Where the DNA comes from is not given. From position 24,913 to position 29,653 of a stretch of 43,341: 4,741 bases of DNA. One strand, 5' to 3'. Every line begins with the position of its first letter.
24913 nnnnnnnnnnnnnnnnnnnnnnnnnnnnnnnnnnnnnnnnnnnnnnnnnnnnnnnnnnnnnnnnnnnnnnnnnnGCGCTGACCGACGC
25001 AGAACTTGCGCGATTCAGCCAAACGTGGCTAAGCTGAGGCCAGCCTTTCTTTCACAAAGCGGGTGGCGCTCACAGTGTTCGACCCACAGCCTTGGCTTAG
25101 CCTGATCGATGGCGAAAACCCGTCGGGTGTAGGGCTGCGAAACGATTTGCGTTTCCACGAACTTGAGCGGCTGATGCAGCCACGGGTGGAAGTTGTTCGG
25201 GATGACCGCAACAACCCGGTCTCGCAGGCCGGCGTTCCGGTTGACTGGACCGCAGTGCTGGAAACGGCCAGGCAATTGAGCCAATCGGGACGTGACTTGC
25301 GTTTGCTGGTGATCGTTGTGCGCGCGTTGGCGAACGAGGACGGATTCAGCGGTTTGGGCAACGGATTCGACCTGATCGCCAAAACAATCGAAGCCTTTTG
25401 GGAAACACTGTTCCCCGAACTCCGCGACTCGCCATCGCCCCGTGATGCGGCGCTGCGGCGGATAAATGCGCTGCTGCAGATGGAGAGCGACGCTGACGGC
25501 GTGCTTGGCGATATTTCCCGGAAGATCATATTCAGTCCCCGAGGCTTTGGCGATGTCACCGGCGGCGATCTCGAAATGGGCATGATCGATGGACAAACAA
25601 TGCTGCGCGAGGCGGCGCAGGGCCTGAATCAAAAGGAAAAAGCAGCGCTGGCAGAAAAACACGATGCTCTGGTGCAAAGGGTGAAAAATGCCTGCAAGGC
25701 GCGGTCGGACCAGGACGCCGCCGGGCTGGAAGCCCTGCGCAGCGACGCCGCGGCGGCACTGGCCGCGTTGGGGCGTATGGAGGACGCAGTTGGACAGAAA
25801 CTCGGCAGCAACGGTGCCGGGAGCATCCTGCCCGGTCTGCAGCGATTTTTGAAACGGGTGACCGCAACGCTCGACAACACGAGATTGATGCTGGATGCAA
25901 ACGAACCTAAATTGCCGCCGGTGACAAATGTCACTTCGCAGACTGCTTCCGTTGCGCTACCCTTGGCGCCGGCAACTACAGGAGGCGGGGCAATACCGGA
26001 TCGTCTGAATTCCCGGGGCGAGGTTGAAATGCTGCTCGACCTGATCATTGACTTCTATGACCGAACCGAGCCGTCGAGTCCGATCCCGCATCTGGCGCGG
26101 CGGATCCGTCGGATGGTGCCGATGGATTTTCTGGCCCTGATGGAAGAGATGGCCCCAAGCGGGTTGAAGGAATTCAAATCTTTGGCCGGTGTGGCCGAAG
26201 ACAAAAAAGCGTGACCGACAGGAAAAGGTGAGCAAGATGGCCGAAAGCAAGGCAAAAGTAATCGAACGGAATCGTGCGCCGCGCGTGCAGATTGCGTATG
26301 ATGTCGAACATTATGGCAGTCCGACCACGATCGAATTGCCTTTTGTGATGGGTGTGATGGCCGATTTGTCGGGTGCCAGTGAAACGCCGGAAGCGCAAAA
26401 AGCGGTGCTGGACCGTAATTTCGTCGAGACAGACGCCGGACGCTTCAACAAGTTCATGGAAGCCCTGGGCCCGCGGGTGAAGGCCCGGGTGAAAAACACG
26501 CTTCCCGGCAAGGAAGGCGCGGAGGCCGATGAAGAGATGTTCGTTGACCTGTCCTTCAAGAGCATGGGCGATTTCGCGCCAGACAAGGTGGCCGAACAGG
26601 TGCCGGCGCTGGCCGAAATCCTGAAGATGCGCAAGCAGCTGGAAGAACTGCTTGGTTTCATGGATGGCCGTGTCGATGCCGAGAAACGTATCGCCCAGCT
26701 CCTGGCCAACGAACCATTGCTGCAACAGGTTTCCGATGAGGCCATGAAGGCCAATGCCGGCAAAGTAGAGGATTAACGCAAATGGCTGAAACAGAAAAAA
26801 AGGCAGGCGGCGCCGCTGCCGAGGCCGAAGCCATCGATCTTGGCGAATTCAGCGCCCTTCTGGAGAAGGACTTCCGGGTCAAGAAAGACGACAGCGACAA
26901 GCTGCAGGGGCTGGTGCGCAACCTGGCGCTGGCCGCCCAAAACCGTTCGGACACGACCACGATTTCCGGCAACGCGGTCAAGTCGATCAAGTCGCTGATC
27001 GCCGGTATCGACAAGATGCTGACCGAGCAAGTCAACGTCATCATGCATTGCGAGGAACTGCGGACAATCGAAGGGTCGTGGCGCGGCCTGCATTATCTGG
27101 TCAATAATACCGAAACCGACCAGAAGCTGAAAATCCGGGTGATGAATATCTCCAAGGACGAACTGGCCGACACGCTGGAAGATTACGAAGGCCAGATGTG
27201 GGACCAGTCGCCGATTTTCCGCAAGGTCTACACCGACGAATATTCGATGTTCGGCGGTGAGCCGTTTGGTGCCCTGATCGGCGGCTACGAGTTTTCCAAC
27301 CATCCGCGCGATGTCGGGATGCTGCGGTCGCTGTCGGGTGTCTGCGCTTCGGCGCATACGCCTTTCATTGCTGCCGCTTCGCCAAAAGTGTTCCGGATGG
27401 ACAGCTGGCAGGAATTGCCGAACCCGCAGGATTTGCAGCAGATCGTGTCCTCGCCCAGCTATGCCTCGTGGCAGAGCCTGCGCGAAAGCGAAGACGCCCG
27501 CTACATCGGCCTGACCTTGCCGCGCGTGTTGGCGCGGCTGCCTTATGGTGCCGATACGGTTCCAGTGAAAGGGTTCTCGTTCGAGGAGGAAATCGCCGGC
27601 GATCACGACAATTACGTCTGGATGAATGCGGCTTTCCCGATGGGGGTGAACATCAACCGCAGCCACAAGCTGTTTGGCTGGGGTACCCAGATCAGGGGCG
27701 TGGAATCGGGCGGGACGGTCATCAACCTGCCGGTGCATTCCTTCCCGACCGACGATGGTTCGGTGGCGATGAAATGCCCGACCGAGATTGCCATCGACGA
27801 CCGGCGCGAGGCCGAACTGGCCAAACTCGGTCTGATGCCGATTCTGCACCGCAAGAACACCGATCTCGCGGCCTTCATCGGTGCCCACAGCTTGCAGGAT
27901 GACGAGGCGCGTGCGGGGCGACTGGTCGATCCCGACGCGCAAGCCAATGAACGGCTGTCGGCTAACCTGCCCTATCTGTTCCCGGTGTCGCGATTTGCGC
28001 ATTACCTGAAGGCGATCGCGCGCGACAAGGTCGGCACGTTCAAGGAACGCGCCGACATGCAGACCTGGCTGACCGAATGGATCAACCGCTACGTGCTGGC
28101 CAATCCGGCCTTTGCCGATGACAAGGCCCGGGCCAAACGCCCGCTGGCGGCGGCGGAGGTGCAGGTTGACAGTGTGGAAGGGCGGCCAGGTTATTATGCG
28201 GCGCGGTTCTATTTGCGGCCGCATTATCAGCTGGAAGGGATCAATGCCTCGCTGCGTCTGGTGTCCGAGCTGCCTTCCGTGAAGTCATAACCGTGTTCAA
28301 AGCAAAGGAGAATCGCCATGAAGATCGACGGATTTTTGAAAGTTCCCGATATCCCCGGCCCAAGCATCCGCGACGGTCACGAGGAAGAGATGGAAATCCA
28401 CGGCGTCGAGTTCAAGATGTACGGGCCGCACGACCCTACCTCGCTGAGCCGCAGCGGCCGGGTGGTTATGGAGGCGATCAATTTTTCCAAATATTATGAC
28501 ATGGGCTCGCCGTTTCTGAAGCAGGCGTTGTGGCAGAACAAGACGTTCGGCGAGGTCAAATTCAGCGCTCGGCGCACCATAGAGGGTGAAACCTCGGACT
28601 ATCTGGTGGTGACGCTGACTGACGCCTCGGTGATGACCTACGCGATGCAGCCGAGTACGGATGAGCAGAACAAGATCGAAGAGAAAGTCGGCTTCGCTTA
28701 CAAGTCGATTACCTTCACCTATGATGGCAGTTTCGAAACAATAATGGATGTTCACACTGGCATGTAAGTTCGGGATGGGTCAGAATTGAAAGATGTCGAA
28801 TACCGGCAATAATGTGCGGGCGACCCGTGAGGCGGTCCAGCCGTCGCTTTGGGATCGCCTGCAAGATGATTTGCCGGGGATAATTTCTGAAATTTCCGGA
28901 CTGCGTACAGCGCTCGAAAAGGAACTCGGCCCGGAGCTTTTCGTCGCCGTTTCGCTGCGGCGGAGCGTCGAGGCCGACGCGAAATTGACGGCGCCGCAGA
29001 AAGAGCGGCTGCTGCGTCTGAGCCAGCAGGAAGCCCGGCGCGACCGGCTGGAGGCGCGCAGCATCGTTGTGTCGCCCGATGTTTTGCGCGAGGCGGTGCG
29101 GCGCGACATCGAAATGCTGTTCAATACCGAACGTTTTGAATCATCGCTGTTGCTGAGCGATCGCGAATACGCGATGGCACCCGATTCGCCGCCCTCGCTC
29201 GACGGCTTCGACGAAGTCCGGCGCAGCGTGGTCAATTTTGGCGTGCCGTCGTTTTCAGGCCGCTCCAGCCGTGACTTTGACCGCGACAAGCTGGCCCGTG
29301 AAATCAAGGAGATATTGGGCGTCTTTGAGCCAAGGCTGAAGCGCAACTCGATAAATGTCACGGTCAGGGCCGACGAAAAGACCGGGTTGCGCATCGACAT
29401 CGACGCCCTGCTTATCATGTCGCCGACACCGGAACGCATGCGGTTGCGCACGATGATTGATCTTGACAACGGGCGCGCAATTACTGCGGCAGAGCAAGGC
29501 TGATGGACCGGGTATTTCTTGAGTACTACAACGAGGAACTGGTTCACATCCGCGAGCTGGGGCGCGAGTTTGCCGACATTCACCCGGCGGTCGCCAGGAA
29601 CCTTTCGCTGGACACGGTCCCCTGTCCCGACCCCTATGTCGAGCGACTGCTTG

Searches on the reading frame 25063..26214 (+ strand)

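Call 11: search_protein_families(library=pfam, proteins=[window:25063-26214:+], max_evalue=0.001)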
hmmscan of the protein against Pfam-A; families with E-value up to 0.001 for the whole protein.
window:25063-26214:+ (383 aa): 1 family
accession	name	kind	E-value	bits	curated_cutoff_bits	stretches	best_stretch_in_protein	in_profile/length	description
PF06812.17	ImpA_N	-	1.7e-23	83.4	26.9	1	15-135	4-118/119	ImpA, N-terminal, type VI secretion system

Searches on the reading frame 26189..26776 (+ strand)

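Call 11: search_protein_families(library=pfam, proteins=[window:26189-26776:+], max_evalue=0.001)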
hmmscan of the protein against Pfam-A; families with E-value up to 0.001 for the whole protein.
window:26189-26776:+ (195 aa): 1 family
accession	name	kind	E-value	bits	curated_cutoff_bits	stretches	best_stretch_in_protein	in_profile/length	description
PF05591.17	T6SS_VipA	-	1.1e-47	162.2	24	1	26-184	2-153/155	Type VI secretion system, VipA, VC_A0107 or Hcp2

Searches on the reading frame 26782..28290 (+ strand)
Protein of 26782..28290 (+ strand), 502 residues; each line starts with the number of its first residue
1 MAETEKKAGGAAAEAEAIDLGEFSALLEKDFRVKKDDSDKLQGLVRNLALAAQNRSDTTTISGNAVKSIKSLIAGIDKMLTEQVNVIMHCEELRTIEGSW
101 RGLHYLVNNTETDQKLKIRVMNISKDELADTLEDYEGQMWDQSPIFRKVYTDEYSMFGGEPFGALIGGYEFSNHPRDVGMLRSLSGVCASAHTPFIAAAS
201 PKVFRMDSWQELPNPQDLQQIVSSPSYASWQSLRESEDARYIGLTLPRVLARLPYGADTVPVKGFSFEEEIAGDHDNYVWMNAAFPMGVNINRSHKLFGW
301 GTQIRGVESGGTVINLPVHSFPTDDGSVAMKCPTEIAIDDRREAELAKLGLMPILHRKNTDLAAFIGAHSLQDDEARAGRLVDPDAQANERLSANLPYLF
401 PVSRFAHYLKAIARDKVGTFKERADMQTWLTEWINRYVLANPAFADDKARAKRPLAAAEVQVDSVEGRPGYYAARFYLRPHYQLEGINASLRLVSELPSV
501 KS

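Call 11: search_protein_families(library=pfam, proteins=[window:26782-28290:+], max_evalue=0.001)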
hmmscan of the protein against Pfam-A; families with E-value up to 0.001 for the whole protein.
window:26782-28290:+ (502 aa): 2 families
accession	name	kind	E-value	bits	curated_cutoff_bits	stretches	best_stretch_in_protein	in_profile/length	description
PF05943.17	VipB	-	7.2e-125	416.5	27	1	71-372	2-301/301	EvpB/VC_A0108, tail sheath N-terminal domain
PF18945.5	VipB_2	-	2.3e-41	140.9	27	1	386-497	2-112/112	EvpB/VC_A0108, tail sheath gpW/gp25-like domain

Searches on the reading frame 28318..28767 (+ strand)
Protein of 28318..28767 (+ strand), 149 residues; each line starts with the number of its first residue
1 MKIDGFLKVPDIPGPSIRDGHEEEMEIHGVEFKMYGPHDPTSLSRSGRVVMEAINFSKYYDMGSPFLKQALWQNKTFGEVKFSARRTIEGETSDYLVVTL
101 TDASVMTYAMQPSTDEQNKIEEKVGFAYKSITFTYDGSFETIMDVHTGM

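Call 11: search_protein_families(library=pfam, proteins=[window:28318-28767:+], max_evalue=0.001)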
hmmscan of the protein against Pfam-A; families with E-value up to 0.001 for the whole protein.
window:28318-28767:+ (149 aa): 1 family
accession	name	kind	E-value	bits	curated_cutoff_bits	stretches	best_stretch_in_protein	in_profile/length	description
PF05638.18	T6SS_HCP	-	3.2e-25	89.3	23.5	1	6-135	1-129/129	Type VI secretion system effector, Hcp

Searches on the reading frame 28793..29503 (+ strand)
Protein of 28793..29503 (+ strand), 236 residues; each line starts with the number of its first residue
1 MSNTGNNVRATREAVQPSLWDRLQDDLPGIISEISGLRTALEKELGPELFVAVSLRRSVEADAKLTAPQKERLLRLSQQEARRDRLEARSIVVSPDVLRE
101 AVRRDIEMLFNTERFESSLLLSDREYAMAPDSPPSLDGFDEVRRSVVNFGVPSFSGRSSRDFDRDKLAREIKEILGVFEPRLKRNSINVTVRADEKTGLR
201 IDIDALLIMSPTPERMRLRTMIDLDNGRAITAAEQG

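Call 11: search_protein_families(library=pfam, proteins=[window:28793-29503:+], max_evalue=0.001)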
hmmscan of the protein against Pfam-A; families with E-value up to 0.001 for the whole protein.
window:28793-29503:+ (236 aa): 1 family
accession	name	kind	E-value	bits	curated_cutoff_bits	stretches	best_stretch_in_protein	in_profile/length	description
PF04965.19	GPW_gp25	-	2.3e-18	66.2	27.2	1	98-211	3-95/96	Baseplate wedge protein gp25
